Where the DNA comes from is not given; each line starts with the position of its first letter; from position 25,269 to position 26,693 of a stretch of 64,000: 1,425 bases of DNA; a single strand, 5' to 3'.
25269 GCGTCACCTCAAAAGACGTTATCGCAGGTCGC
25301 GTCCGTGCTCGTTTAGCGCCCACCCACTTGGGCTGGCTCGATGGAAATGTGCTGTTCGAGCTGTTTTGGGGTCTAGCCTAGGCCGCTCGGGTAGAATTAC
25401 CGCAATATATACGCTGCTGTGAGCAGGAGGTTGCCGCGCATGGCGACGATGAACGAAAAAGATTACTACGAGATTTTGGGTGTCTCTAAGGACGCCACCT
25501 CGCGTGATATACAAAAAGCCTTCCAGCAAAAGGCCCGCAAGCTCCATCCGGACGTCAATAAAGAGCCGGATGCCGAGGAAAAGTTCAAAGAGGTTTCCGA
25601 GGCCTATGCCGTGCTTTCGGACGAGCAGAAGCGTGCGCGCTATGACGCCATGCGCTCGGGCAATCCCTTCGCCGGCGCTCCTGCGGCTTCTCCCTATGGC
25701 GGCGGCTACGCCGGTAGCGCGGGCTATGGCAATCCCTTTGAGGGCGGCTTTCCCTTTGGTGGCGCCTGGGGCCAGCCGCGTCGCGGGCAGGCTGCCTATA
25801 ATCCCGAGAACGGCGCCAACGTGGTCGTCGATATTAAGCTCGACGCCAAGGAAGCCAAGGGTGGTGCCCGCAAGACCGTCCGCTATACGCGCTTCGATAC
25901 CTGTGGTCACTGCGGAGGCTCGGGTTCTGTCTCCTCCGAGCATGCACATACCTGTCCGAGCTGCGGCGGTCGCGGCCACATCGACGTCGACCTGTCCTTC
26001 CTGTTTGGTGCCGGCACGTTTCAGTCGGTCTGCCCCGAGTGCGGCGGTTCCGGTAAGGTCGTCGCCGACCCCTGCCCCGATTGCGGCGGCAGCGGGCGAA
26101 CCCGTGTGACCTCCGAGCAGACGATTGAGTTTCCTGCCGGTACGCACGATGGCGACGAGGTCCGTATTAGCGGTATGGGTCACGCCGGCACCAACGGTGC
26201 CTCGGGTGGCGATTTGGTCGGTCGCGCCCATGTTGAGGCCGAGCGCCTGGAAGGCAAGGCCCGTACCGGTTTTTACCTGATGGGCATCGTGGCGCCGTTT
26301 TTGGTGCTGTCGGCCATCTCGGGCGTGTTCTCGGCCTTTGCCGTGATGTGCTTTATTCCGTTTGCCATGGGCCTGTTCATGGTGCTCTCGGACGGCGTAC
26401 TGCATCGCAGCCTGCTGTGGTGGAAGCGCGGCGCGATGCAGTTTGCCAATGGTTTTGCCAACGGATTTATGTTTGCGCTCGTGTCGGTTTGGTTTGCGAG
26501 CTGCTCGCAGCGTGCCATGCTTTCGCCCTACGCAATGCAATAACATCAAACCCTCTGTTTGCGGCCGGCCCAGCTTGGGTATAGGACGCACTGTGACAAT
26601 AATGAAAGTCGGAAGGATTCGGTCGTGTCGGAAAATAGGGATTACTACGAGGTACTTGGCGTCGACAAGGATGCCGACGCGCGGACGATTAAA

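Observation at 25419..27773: Tandem dnaJ paralogues: the first has its C-terminal substrate-binding domain replaced by a membrane anchor, and hrcA/CIRCE is absent from the lepA-hemW-dnaJ locus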

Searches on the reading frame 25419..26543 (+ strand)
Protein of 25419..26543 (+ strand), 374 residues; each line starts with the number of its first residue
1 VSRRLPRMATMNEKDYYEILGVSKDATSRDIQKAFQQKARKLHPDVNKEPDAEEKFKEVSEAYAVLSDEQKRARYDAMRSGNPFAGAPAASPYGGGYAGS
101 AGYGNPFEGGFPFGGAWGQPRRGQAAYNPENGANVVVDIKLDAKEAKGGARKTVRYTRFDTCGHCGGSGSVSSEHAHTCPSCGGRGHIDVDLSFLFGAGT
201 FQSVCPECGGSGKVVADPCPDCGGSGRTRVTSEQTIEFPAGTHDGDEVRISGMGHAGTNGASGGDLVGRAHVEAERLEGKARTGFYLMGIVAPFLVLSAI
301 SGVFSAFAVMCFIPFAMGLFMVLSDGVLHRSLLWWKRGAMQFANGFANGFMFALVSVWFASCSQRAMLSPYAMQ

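Call 3: search_protein_families(library=pfam, proteins=[window:25419-26543:+], max_evalue=0.01)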
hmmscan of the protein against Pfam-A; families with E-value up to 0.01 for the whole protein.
window:25419-26543:+ (374 aa): 8 families
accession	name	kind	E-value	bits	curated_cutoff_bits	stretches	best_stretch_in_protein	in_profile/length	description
PF00226.36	DnaJ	-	1.1e-25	90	27.8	1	15-76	1-63/63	DnaJ domain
PF00684.25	DnaJ_CXXCXGXG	-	1.8e-13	50.9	32.7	1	162-226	1-65/65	DnaJ central domain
PF01556.23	DnaJ_C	-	5.2e-08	33.5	26.6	1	136-273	2-73/152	DnaJ C terminal domain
PF15777.11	Anti-TRAP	-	4.2e-06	27.1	32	0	204-227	12-41/59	Tryptophan RNA-binding attenuator protein inhibitory protein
PF23733.2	GRXCR1-2_C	-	0.0016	18.8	26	0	157-186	7-39/47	GRXCR1/2, C-terminal domain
PF12773.13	DZR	-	0.0018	18.8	27.3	1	162-223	1-45/45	Double zinc ribbon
PF01155.25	HypA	-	0.0059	17.1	28.9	0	161-185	72-95/112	Hydrogenase/urease nickel incorporation, metallochaperone, hypA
PF18551.6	TackOD1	-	0.0094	16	32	0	203-224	75-96/188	Thaumarchaeal output domain 1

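Call 4: search_protein_families(library=ncbifam, proteins=[window:25419-26543:+], max_evalue=0.01)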
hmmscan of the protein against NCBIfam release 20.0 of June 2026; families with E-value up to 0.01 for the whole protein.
window:25419-26543:+ (374 aa): 14 families
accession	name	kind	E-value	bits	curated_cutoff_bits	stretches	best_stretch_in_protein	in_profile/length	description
TIGR02349.1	DnaJ_bact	equivalog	7.9e-73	245.9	377.2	1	15-276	1-260/354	molecular chaperone DnaJ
NF008035.0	PRK10767.1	subfamily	5.1e-64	216.6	338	1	11-276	1-254/374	molecular chaperone DnaJ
NF010871.0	PRK14278.1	equivalog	1.1e-56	192.3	502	1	14-271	3-251/378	molecular chaperone DnaJ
NF010885.0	PRK14292.1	equivalog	1.6e-54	185.4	585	1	14-271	2-250/371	chaperone protein DnaJ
NF010894.0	PRK14301.1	equivalog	3.5e-50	171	548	1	11-276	1-257/373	chaperone protein DnaJ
NF010872.0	PRK14279.1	equivalog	2.3e-49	168.5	556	1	12-279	7-289/394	molecular chaperone DnaJ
NF010874.0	PRK14281.1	equivalog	2.1e-46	158.8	619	1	13-267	2-270/397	chaperone protein DnaJ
NF037946.1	terminal_TopJ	equivalog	4e-33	114.9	300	2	13-76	4-67/810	terminal organelle assembly protein TopJ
NF010892.0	PRK14299.1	equivalog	1.5e-31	109.7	392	1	11-102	1-92/291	chaperone protein DnaJ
NF007618.0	PRK10266.1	equivalog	2.3e-28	99.5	403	2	11-82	1-72/306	curved DNA-binding protein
TIGR03835.1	termin_org_DnaJ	equivalog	5.7e-21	74.6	512.25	1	14-76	2-64/871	terminal organelle assembly protein TopJ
NF050028.1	CldAdptActJ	equivalog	1.1e-07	32.3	150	1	15-75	3-69/93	cold adaptation protein ActJcold adaptation protein ActJ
NF058604.1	RtpA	equivalog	2.2e-07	30.9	65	1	203-233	10-40/50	anti-TRAP protein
TIGR02642.1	phage_xxxx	hypoth_equivalog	0.0003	20.5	101.4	0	203-234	182-215/267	TIGR02642 family protein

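Call 7: find_homologous_proteins(query=window:25419-26543:+, max_evalue=1e-10)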
Query window:25419-26543:+ (374 aa): 5549 proteins with E <= 1e-10 among 8000 candidates; the best 120 are listed.
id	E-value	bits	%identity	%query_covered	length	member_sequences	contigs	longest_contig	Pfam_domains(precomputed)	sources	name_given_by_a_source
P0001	3.4e-247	838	99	98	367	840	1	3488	PF00226.37,PF27659.1,PF15777.11,PF00684.26,PF01556.24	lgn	-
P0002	4.9e-245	831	98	98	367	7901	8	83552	PF00226.37,PF27659.1,PF15777.11,PF00684.26,PF01556.24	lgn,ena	-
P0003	4.5e-243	824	97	98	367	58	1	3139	PF00226.37,PF27659.1,PF15777.11,PF00684.26,PF01556.24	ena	-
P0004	1.6e-241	819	96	98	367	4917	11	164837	PF00226.37,PF27659.1,PF15777.11,PF00684.26,PF01556.24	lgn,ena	-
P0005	1.7e-218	744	92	98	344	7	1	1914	PF00226.37,PF27659.1,PF15777.11,PF00684.26,PF01556.24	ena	-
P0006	1.3e-214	731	87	97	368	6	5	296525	PF00226.37,PF27659.1,PF15777.11,PF00684.26,PF01556.24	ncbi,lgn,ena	-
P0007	1.1e-212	724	85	97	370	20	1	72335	PF00226.37,PF27659.1,PF15777.11,PF00684.26,PF01556.24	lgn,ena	-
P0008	2.9e-208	710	83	98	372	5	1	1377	PF00226.37,PF27659.1,PF00684.26,PF01556.24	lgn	-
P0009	1.8e-195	668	78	97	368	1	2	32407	PF00226.37,PF27659.1,PF15777.11,PF00684.26,PF01556.24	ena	-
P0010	2.0e-191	654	76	97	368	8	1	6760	PF00226.37,PF27659.1,PF15777.11,PF00684.26,PF01556.24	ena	-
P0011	6.6e-191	653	76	98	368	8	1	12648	PF00226.37,PF27659.1,PF15777.11,PF00684.26,PF01556.24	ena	-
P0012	3.2e-187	641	77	98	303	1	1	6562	PF00226.37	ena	-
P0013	2.9e-186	637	76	97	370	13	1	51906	PF00226.37,PF27659.1,PF15777.11,PF00684.26,PF01556.24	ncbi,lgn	-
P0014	1.2e-176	606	71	98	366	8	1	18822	PF00226.37,PF27659.1,PF15777.11,PF00684.26,PF01556.24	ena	-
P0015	1.4e-176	606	71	97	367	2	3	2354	PF00226.37,PF27659.1,PF15777.11,PF00684.26,PF01556.24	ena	-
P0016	1.1e-174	599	72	97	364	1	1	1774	PF00226.37,PF27659.1,PF15777.11,PF00684.26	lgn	-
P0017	1.5e-173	596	71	97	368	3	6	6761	PF00226.37,PF27659.1,PF15777.11,PF00684.26,PF01556.24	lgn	-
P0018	1.6e-173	596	72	98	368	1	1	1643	PF00226.37,PF15777.11,PF00684.26,PF01556.24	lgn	-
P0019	3.0e-173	595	69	97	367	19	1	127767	PF00226.37,PF27659.1,PF15777.11,PF00684.26,PF01556.24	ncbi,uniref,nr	ncbi:DnaJ domain-containing protein [Collinsella ihumii]|uniref:DnaJ domain-containing protein n=1 T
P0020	1.0e-172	593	70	98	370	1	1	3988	PF00226.37,PF27659.1,PF15777.11,PF00684.26,PF01556.24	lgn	-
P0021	1.8e-172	592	69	97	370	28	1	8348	PF00226.37,PF27659.1,PF15777.11,PF00684.26,PF01556.24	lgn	-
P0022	4.7e-172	591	70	98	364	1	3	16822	PF00226.37,PF27659.1,PF00684.26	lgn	-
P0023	2.9e-171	588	70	98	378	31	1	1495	PF00226.37,PF27659.1,PF15777.11,PF00684.26,PF01556.24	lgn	-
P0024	7.1e-171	587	96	72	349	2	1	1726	PF27659.1,PF15777.11,PF00684.26,PF01556.24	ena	-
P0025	2.1e-170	585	68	97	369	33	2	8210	PF00226.37,PF27659.1,PF15777.11,PF00684.26,PF01556.24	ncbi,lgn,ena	-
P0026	2.9e-170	585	68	97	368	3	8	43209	PF00226.37,PF27659.1,PF15777.11,PF00684.26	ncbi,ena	-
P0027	7.4e-170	583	67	97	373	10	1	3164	PF00226.37,PF27659.1,PF15777.11,PF00684.26,PF01556.24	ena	-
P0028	2.0e-169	582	69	97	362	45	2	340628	PF00226.37,PF27659.1,PF15777.11,PF00684.26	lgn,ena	-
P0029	1.8e-168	579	67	97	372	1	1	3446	PF00226.37,PF27659.1,PF15777.11,PF00684.26,PF01556.24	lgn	-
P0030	1.8e-168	579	69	98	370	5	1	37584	PF00226.37,PF27659.1,PF15777.11,PF00684.26,PF01556.24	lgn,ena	-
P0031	3.1e-168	578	69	98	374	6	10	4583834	PF00226.37,PF27659.1,PF00684.26,PF01556.24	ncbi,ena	-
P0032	3.2e-168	578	68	97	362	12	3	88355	PF00226.37,PF27659.1,PF15777.11,PF00684.26,PF01556.24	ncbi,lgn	-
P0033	7.5e-168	577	71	97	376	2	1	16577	PF00226.37,PF27659.1,PF15777.11,PF00684.26,PF01556.24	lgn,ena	-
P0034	1.9e-167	575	68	98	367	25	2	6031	PF00226.37,PF15777.11,PF00684.26,PF01556.24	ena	-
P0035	2.7e-167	575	68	98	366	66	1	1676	PF00226.37,PF27659.1,PF15777.11,PF00684.26,PF01556.24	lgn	-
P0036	3.7e-167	575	65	98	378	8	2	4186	PF00226.37,PF27659.1,PF00684.26,PF01556.24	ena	-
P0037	1.4e-166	573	70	95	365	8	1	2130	PF00226.37,PF27659.1,PF15777.11,PF00684.26,PF01556.24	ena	-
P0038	1.4e-166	573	65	96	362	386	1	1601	PF00226.37,PF27659.1,PF15777.11,PF00684.26,PF01556.24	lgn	-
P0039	2.4e-166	572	65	98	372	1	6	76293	PF00226.37,PF27659.1,PF00684.26,PF01556.24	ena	-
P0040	4.5e-166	571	69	97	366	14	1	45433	PF00226.37,PF27659.1,PF15777.11,PF00684.26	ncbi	-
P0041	6.2e-166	571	67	98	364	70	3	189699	PF00226.37,PF27659.1,PF00684.26,PF01556.24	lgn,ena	-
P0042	1.2e-164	566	66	97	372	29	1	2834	PF00226.37,PF27659.1,PF15777.11,PF00684.26,PF01556.24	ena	-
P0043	1.3e-164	566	65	98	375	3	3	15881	PF00226.37,PF27659.1,PF15777.11,PF00684.26,PF01556.24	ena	-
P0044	1.7e-164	566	67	97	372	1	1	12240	PF00226.37,PF15777.11,PF00684.26,PF01556.24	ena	-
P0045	2.6e-164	565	67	95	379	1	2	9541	PF00226.37,PF27659.1,PF15777.11,PF00684.26,PF01556.24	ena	-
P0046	3.2e-164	565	69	95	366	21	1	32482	PF00226.37,PF27659.1,PF15777.11,PF00684.26,PF01556.24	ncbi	-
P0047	3.9e-164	565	65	98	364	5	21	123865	PF00226.37,PF27659.1,PF15777.11,PF00684.26,PF01556.24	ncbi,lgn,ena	-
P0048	5.5e-164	564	66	97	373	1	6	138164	PF00226.37,PF27659.1,PF00684.26,PF01556.24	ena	-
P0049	6.6e-164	564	66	98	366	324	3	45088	PF00226.37,PF27659.1,PF00684.26,PF01556.24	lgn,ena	-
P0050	7.6e-164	564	67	97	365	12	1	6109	PF00226.37,PF27659.1,PF15777.11,PF23733.3,PF00684.26,PF01556.24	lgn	-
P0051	1.3e-163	563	98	67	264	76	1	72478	PF00226.37,PF27659.1,PF15777.11,PF00684.26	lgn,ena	-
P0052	2.9e-163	562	65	98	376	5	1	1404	PF00226.37,PF27659.1,PF15777.11,PF00684.26,PF01556.24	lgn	-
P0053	4.2e-163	561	69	97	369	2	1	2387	PF00226.37,PF15777.11,PF00684.26,PF01556.24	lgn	-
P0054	5.7e-163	561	66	98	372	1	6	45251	PF00226.37,PF27659.1,PF15777.11,PF00684.26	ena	-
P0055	6.6e-163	561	67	97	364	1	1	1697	PF00226.37,PF27659.1,PF15777.11,PF00684.26,PF01556.24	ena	-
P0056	9.2e-163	560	68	98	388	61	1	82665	PF00226.37,PF27659.1,PF15777.11,PF00684.26,PF01556.24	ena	-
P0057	3.8e-162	558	82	83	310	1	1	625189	PF00684.26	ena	-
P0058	5.1e-162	558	97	67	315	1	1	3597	PF27659.1,PF15777.11,PF00684.26,PF09704.16,PF01556.24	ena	-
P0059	6.6e-162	557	64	97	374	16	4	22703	PF00226.37,PF27659.1,PF15777.11,PF23733.3,PF00684.26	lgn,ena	-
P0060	6.9e-162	557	66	98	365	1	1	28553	PF00226.37,PF27659.1,PF15777.11,PF00684.26,PF01556.24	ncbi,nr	ncbi:MAG: DnaJ domain-containing protein [Collinsella sp.]|nr:DnaJ domain-containing protein [Collin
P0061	1.1e-161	557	69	97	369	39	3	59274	PF00226.37,PF27659.1,PF00684.26,PF01556.24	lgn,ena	-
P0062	2.0e-161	556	65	97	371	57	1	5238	PF00226.37,PF27659.1,PF15777.11,PF00684.26,PF01556.24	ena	-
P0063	1.2e-160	553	98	66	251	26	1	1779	PF00226.37,PF27659.1,PF15777.11,PF00684.26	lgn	-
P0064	1.6e-160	553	67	97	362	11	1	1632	PF00226.37,PF27659.1,PF15777.11,PF00684.26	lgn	-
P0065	2.0e-160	552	66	97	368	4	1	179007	PF00226.37,PF27659.1,PF15777.11,PF00684.26,PF01556.24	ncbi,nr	ncbi:MAG: DnaJ domain-containing protein [Collinsella sp.]|nr:DnaJ domain-containing protein [Collin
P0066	4.7e-160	551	70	95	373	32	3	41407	PF00226.37,PF27659.1,PF00684.26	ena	-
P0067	5.1e-160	551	67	98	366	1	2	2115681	PF00226.37,PF27659.1,PF15777.11,PF00684.26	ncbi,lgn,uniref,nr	ncbi:heat shock protein DnaJ domain protein [Coriobacterium glomerans PW2]|uniref:Chaperone protein 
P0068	6.3e-160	551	66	98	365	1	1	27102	PF00226.37,PF27659.1,PF15777.11,PF00684.26,PF01556.24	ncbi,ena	-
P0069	1.2e-159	550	63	98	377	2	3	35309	PF00226.37,PF27659.1,PF00684.26,PF01556.24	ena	-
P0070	1.7e-159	549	66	98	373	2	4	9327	PF00226.37,PF27659.1,PF15777.11,PF23733.3,PF00684.26,PF01556.24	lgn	-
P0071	3.5e-159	548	64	97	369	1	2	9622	PF00226.37,PF27659.1,PF15777.11,PF23733.3,PF00684.26,PF01556.24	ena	-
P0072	1.5e-158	546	65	97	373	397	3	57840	PF00226.37,PF27659.1,PF15777.11,PF23733.3,PF00684.26,PF01556.24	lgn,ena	-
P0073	2.4e-158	546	65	97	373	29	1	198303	PF00226.37,PF27659.1,PF15777.11,PF00684.26,PF01556.24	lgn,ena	-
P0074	3.2e-158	545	63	97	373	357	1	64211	PF00226.37,PF27659.1,PF15777.11,PF00684.26,PF01556.24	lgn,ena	-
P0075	3.8e-158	545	65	97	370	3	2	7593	PF00226.37,PF27659.1,PF15777.11,PF00684.26,PF01556.24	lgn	-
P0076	7.9e-158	544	65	95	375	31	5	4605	PF00226.37,PF27659.1,PF15777.11,PF00684.26,PF01556.24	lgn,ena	-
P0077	9.3e-158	544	64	95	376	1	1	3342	PF00226.37,PF27659.1,PF15777.11,PF00684.26,PF01556.24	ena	-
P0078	9.9e-158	543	65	97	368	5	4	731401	PF00226.37,PF27659.1,PF15777.11,PF23733.3,PF00684.26,PF01556.24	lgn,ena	-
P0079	2.7e-157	542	64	98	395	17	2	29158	PF00226.37,PF00684.26,PF01556.24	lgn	-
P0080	2.7e-157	542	65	98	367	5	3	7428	PF00226.37,PF27659.1,PF00684.26,PF01556.24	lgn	-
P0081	4.2e-157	541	65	97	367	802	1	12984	PF00226.37,PF27659.1,PF15777.11,PF00684.26,PF01556.24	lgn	-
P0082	7.8e-157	541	64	97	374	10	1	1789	PF00226.37,PF27659.1,PF15777.11,PF00684.26,PF01556.24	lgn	-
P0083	9.4e-157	540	98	64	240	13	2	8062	PF27659.1,PF15777.11,PF00684.26,PF01556.24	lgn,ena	-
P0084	2.6e-156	539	65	97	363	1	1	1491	PF00226.37,PF27659.1,PF15777.11,PF00684.26,PF01556.24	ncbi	-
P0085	3.2e-156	539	65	95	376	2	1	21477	PF00226.37,PF27659.1,PF15777.11,PF00684.26,PF01556.24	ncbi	-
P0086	3.3e-156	538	66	95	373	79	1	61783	PF00226.37,PF27659.1,PF15777.11,PF00684.26,PF01556.24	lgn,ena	-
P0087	6.5e-156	538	64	97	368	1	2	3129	PF00226.37,PF27659.1,PF15777.11,PF23733.3,PF00684.26,PF01556.24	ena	-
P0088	7.2e-156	537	65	98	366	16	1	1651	PF00226.37,PF27659.1,PF00684.26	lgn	-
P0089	8.5e-156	537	62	97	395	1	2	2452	PF00226.37,PF27659.1,PF00684.26,PF01556.24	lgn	-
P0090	1.2e-155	537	65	97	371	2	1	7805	PF00226.37,PF27659.1,PF15777.11,PF00684.26,PF01556.24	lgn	-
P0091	1.8e-155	536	66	98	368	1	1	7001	PF00226.37,PF27659.1,PF15777.11,PF00684.26,PF01556.24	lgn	-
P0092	1.9e-155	536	63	97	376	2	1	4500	PF00226.37,PF27659.1,PF15777.11,PF00684.26,PF01556.24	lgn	-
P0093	2.2e-155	536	65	98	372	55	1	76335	PF00226.37,PF27659.1,PF15777.11,PF00684.26,PF01556.24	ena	-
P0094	9.2e-155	534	65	97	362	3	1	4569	PF00226.37,PF27659.1,PF00684.26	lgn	-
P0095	1.7e-154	533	64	98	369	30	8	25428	PF00226.37,PF27659.1,PF15777.11,PF00684.26,PF01556.24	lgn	-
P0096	9.5e-154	530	62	96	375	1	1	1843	PF00226.37,PF27659.1,PF15777.11,PF00684.26,PF01556.24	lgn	-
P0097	1.5e-153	530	63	98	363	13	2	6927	PF00226.37,PF27659.1,PF00684.26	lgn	-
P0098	4.1e-153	528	65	97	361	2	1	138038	PF00226.37,PF27659.1,PF15777.11,PF00684.26,PF01556.24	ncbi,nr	ncbi:MAG: molecular chaperone DnaJ [Coriobacteriaceae bacterium]|nr:molecular chaperone DnaJ [Coriob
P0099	6.3e-153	528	64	97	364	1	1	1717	PF00226.37,PF27659.1,PF00684.26,PF01556.24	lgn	-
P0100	6.4e-153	528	61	97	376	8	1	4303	PF00226.37,PF27659.1,PF15777.11,PF00684.26,PF01556.24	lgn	-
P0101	3.5e-152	525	63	97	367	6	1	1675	PF00226.37,PF15777.11,PF00684.26,PF01556.24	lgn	-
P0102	9.0e-152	524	63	95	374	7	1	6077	PF00226.37,PF27659.1,PF15777.11,PF00684.26,PF01556.24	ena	-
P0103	1.1e-151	524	66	95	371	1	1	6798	PF00226.37,PF27659.1,PF00684.26,PF01556.24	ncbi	-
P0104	2.5e-151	522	64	98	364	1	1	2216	PF00226.37,PF27659.1,PF15777.11,PF00684.26,PF01556.24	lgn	-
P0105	2.8e-151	522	61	97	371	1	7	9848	PF00226.37,PF27659.1,PF15777.11,PF00684.26,PF01556.24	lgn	-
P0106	8.2e-151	521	60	98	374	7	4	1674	PF00226.37,PF27659.1,PF00684.26,PF01556.24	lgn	-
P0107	1.2e-150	520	64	95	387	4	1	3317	PF00226.37,PF27659.1,PF15777.11,PF23733.3,PF00684.26,PF01556.24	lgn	-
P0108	3.3e-149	515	60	98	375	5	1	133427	PF00226.37,PF27659.1,PF00684.26,PF01556.24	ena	-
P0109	4.5e-149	515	62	97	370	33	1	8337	PF00226.37,PF27659.1,PF00684.26,PF01556.24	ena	-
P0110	1.7e-148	513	62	97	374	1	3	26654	PF00226.37,PF27659.1,PF15777.11,PF00684.26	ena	-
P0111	3.6e-148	512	60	97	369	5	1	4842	PF00226.37,PF27659.1,PF15777.11,PF00684.26,PF01556.24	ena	-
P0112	1.2e-147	510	65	96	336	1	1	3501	PF00226.37,PF27659.1,PF15777.11,PF00684.26,PF01556.24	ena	-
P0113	8.1e-147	508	62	97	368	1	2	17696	PF00226.37,PF27659.1,PF15777.11,PF00684.26,PF01556.24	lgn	-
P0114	7.7e-146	504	98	60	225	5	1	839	PF00226.37,PF27659.1,PF15777.11,PF00684.26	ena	-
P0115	1.0e-145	504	63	97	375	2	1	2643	PF00226.37,PF27659.1,PF15777.11,PF00684.26,PF01556.24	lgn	-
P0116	1.1e-144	501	61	97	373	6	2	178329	PF00226.37,PF27659.1,PF15777.11,PF00684.26,PF01556.24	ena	-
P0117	1.3e-144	500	61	96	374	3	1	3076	PF00226.37,PF27659.1,PF15777.11,PF00684.26,PF01556.24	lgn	-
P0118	2.0e-144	500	58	98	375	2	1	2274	PF00226.37,PF27659.1,PF15777.11,PF00684.26,PF01556.24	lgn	-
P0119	1.2e-141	491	59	97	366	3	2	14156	PF00226.37,PF27659.1,PF15777.11,PF00684.26,PF01556.24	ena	-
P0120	6.8e-141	488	59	97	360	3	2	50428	PF00226.37,PF00684.26,PF01556.24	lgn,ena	-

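Call 30: predict_structure(alignment_id=A4)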
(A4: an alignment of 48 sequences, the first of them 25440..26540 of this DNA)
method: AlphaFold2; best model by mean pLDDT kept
length: 367 residues; sequences in the alignment: 48
mean_pLDDT: 81.3   pTM: 0.55
mean pLDDT of the five models: 81.3, 80.7, 80.5, 76.4, 73.3
residues with pLDDT >= 90: 164; 70-90: 135; 50-70: 21; < 50: 47
segments of 3 or more residues with pLDDT < 50: 1-4, 78-120
pLDDT, mean of each block of 10 residues (from residue 1): 62 93 93 76 83 92 87 62 33 37 39 42 81 94 96 88 69 84 84 81 73 83 95 95 91 84 92 96 96 86 96 94 91 97 94 87 83
secondary structure, 60 per line:
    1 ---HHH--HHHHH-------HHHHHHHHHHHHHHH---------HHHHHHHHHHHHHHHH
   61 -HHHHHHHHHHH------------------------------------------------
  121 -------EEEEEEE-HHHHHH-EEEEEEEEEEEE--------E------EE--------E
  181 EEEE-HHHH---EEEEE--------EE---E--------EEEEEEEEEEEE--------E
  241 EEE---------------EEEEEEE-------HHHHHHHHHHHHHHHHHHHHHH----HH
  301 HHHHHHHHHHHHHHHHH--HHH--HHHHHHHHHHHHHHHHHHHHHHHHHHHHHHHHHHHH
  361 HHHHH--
elements in order: H9-13 H21-35 H45-60 H62-72 E128-134 H136-141 E143-154 E180-184 H186-189 E193-197 E220-231 E240-243 E259-265 H273-294 H299-317 H325-365
